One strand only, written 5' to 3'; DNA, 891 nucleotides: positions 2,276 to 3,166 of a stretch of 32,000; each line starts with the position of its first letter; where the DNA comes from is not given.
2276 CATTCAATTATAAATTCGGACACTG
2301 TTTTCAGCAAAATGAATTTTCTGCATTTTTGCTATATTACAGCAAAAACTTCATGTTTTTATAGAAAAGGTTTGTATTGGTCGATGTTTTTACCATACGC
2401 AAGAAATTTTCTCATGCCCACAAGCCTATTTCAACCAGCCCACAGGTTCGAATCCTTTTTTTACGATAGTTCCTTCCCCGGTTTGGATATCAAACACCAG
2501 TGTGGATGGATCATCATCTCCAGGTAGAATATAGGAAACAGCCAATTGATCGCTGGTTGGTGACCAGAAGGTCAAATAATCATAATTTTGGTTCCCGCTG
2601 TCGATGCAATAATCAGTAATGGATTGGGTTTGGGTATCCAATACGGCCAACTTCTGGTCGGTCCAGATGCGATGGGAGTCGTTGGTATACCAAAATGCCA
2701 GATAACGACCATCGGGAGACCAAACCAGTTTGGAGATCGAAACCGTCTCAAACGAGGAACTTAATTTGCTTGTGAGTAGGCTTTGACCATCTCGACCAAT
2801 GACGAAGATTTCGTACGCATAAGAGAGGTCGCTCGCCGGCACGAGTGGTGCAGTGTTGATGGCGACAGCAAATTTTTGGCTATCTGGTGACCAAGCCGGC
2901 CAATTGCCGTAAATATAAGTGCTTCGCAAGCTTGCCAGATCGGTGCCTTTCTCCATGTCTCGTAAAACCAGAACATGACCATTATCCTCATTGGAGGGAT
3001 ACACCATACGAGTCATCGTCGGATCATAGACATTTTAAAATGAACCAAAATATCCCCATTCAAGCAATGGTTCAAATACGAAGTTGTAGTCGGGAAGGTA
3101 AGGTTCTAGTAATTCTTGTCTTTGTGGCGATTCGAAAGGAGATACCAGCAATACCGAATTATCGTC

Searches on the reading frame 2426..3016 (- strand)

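Call 8: search_protein_families(library=pfam, proteins=[window:2426-3016:-], max_evalue=0.01)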
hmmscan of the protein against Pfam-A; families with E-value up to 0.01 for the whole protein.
window:2426-3016:- (196 aa): 4 families
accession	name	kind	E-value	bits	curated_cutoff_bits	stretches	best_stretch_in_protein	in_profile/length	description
PF07676.18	PD40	-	2.1e-06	28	20.9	0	99-108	16-25/38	WD40-like Beta Propeller Repeat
PF12894.13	ANAPC4_WD40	-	0.0013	19.3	22.9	0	76-122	25-69/91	Anaphase-promoting complex subunit 4 WD40 domain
PF24817.1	WD40_WDHD1_1st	-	0.0057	16.3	109.9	1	82-137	213-267/291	WDHD1 first WD40 domain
PF00930.27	DPPIV_N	-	0.006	15.8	22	0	96-114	105-123/354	Dipeptidyl peptidase IV (DPP IV) N-terminal region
